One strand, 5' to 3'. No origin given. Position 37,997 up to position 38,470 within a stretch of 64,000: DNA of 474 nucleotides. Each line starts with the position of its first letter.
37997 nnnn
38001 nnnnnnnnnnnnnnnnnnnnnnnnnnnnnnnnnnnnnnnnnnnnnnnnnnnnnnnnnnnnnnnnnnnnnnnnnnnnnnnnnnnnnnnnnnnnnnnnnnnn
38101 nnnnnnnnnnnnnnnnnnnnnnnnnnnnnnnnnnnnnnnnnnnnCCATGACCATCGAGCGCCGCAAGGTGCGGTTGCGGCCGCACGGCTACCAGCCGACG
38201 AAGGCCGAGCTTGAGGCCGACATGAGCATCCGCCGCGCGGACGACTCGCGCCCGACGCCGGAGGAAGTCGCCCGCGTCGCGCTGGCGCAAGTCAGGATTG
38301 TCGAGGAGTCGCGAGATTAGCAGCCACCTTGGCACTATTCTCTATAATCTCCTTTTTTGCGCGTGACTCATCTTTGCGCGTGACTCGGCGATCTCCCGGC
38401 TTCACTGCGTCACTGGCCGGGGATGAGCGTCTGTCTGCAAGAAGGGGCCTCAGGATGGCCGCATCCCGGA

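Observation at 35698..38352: IS1595-family element carrying a complete type II restriction-modification cargo (SPPY MTase, HNH REase, 57-aa ORF) as a single mobile unit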

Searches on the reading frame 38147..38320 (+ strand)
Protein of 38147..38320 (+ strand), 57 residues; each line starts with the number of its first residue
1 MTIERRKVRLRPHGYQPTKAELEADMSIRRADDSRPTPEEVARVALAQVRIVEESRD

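Call 4: search_protein_families(library=pfam, proteins=[window:38147-38320:+], max_evalue=0.01)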
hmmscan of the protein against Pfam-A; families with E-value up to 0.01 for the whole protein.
window:38147-38320:+ (57 aa): 0 families

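Call 5: search_protein_families(library=ncbifam, proteins=[window:38147-38320:+], max_evalue=0.01)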
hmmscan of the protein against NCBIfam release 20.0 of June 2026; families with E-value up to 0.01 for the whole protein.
window:38147-38320:+ (57 aa): 0 families

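Call 59: find_homologous_proteins(query=window:38147-38317:+, max_evalue=0.01)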
Query window:38147-38317:+ (57 aa): 14 proteins with E <= 0.01 among 14 candidates.
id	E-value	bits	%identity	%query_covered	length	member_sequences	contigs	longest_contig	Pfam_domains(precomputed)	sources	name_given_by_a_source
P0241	9.5e-28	111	100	100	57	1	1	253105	-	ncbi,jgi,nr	ncbi:MAG: hypothetical protein GDA49_00965 [Rhodospirillales bacterium]|nr:hypothetical protein [Rho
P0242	3.0e-22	94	84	100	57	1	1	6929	-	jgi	-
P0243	2.2e-21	92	81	100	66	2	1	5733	-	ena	-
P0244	7.2e-19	84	79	98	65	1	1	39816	-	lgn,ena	-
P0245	6.2e-17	78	85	81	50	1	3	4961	-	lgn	-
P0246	9.8e-17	77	75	89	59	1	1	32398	-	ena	-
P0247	1.1e-16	77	78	89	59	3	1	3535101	-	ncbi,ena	-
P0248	3.9e-16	75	70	95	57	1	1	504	-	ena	-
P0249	1.8e-15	73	81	82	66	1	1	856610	-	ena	-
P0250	2.5e-15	73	70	95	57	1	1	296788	-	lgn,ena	-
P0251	1.3e-14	71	67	95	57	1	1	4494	-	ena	-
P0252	1.6e-14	70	70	95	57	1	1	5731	-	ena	-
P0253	8.8e-14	68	63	95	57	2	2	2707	-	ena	-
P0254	1.5e-13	67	62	96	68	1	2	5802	-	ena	-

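Call 60: find_encoding_contigs(protein=P0244, flank=6000, max_places=3)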
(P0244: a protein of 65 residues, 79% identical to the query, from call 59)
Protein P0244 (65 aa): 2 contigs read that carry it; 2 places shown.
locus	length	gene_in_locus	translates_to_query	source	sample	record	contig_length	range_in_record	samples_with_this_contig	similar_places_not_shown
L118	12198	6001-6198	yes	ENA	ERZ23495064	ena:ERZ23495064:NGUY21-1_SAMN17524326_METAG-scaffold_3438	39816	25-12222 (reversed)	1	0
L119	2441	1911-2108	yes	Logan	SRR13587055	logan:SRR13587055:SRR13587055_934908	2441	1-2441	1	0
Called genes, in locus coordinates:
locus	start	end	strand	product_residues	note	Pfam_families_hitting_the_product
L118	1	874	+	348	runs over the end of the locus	PF05496:RuvB_N, PF06068:TIP49 (faint), PF01078:Mg_chelatase (faint), PF07728:AAA_5 (faint), PF00004:AAA, PF17864:AAA_lid_4, PF05491:WHD_RuvB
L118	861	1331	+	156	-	PF13279:4HBT_2, PF03061:4HBT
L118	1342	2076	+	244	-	PF01618:MotA_ExbB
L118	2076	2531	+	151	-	PF02472:ExbD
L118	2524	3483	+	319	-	-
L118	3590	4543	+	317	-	PF12760:Zn_ribbon_IS1595, PF12762:DDE_Tnp_IS1595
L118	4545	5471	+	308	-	PF00145:DNA_methylase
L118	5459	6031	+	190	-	PF01844:HNH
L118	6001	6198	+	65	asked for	-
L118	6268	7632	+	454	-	PF04052:TolB_N, PF00930:DPPIV_N (faint), PF26550:Tricorn_2nd, PF26549:Tricorn_N, PF07676:PD40, PF26550:Tricorn_2nd, PF26549:Tricorn_N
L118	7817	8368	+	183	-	PF00691:OmpA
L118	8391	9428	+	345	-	PF07719:TPR_2 (faint), PF13174:TPR_6 (faint)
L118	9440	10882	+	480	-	PF01171:ATP_bind_3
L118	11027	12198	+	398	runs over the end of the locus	?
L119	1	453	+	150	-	?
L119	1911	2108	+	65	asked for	-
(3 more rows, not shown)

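Call 61: find_encoding_contigs(protein=P0247, flank=6000, max_places=3)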
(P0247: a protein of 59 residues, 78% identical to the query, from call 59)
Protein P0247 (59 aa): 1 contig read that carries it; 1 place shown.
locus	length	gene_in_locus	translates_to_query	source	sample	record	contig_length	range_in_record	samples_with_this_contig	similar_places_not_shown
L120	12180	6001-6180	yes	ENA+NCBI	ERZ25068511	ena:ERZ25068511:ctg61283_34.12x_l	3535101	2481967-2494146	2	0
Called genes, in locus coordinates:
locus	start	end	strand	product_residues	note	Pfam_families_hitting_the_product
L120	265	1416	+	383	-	-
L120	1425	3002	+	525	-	PF00389:2-Hacid_dh, PF02826:2-Hacid_dh_C, PF19304:PGDH_inter, PF01842:ACT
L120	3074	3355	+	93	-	PF02604:PhdYeFM_antitox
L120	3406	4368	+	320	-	PF12760:Zn_ribbon_IS1595, PF12762:DDE_Tnp_IS1595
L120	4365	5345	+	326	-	PF00145:DNA_methylase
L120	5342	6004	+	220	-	PF01541:GIY-YIG (weak)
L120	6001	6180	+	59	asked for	-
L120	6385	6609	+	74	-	-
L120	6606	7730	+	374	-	PF13393:tRNA-synt_His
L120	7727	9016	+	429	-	PF00709:Adenylsucc_synt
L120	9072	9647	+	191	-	-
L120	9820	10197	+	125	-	-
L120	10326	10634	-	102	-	PF00830:Ribosomal_L28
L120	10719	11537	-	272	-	PF03807:F420_oxidored, PF14748:P5CR_dimer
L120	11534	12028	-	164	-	PF10722:YbjN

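Call 62: find_encoding_contigs(protein=P0250, flank=6000, max_places=3)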
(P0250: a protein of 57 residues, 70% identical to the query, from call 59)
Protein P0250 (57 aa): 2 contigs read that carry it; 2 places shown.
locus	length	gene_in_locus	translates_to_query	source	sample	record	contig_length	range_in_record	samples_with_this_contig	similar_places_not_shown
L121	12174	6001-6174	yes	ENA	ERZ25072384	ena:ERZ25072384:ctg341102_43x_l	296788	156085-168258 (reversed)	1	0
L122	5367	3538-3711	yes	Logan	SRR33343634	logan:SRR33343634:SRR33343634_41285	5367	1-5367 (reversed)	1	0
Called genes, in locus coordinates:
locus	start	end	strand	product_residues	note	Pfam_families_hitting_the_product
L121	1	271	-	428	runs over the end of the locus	PF01458:SUFBD_core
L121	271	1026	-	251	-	PF00005:ABC_tran, PF02463:SMC_N (faint), PF13304:AAA_21 (faint)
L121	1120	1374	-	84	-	-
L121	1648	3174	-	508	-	PF19295:SufBD_N, PF01458:SUFBD_core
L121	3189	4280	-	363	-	PF00266:Aminotran_5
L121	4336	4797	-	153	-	PF02082:Rrf2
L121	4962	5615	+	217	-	PF02129:Peptidase_S15, PF00561:Abhydrolase_1 (weak), PF12697:Abhydrolase_6 (faint), PF12146:Hydrolase_4, PF00326:Peptidase_S9 (faint)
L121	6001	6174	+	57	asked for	-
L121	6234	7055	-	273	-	PF13501:SoxY, PF08770:SoxZ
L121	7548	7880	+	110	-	PF00034:Cytochrom_C (faint), PF13442:Cytochrome_CBB3 (weak)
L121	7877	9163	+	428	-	PF07992:Pyr_redox_2, PF21706:FCSD_central, PF09242:FCSD-flav_bind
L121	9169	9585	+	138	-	PF00034:Cytochrom_C (faint)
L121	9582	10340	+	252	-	PF21342:SoxA-TsdA_cyt-c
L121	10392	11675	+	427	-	PF00034:Cytochrom_C (weak), PF13442:Cytochrome_CBB3 (weak)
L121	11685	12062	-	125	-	-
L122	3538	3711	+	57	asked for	-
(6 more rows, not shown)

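Call 63: find_encoding_contigs(protein=P0246, flank=6000, max_places=3)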
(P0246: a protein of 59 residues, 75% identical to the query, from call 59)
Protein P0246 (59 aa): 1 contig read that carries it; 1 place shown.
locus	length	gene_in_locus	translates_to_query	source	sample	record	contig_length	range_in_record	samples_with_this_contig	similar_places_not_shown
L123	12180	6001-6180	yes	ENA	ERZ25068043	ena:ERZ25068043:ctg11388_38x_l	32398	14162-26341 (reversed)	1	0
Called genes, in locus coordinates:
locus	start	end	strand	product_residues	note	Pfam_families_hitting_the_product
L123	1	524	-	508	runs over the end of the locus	PF00920:ILVD_EDD_N, PF24877:ILV_EDD_C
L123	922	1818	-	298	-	PF00892:EamA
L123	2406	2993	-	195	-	-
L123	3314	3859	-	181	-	-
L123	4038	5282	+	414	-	PF01555:N6_N4_Mtase (weak), PF01170:UPF0020 (weak)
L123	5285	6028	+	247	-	PF15515:MvaI_BcnI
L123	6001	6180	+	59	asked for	-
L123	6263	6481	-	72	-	-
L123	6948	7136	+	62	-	-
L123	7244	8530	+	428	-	PF03447:NAD_binding_3, PF00742:Homoserine_dh, PF01842:ACT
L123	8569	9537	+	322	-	PF03320:FBPase_glpX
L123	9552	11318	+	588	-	PF01368:DHH, PF02272:DHHA1, PF17768:RecJ_OB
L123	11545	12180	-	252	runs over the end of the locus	PF00528:BPD_transp_1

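Call 73: predict_structure(alignment_id=A4)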
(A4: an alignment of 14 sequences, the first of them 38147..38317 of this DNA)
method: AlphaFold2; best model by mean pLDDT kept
length: 57 residues; sequences in the alignment: 14
mean_pLDDT: 62.3   pTM: 0.27
mean pLDDT of the five models: 62.3, 61.0, 60.0, 59.7, 58.6
residues with pLDDT >= 90: 0; 70-90: 13; 50-70: 40; < 50: 4
segments of 3 or more residues with pLDDT < 50: none
pLDDT, mean of each block of 10 residues (from residue 1): 65 65 58 70 62 50
secondary structure, 60 per line:
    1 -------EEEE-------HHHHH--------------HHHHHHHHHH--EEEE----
elements in order: E8-11 H19-23 H38-47 E50-53

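Call 84: search_protein_families(library=padloc, proteins=[window:38147-38317:+], max_evalue=0.01)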
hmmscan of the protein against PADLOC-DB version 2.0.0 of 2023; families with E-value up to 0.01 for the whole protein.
window:38147-38317:+ (57 aa): 0 families

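Call 85: search_protein_families(library=phrogs, proteins=[window:38147-38317:+, P0244, P0247, P0254], max_evalue=0.1)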
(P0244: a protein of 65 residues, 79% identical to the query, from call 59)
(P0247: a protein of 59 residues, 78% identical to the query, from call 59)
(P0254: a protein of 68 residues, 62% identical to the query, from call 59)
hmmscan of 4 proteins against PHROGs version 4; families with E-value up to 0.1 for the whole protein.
window:38147-38317:+ (57 aa): 0 families

P0244 (65 aa): 0 families

P0247 (59 aa): 0 families

P0254 (68 aa): 1 family
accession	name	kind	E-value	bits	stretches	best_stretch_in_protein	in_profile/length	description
phrog_28396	-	unknown function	0.083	14.4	0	30-58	30-58/90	-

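Call 93: search_protein_representatives(alignment_id=A4)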
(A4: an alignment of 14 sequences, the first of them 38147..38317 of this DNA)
Query: 14 sequences, 57 profile positions. Proteins with E-value up to 0.001 (for the whole library): 203; up to 1e-10: 27; up to 1e-30: 0. The best 150 are listed.
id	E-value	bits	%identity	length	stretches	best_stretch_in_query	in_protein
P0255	7.8e-27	108.8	-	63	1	5-57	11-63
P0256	6.0e-25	102.8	-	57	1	1-57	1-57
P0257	6.8e-24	99.4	-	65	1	3-57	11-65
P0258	3.4e-20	87.5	-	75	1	1-57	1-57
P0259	5.3e-20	86.9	-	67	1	6-57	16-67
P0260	1.4e-18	82.4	-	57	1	1-57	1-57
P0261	2.9e-18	81.3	-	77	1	3-57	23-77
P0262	7.7e-18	80.0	-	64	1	2-55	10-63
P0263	1.6e-17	78.9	-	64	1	3-57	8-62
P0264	9.8e-17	76.5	-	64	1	6-57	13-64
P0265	2.5e-16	75.2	-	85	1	3-57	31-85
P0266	3.4e-16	74.7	-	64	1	1-57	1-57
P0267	2.8e-15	71.8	-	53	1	5-51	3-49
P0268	4.7e-15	71.1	-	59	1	4-57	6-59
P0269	4.8e-15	71.1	-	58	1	6-57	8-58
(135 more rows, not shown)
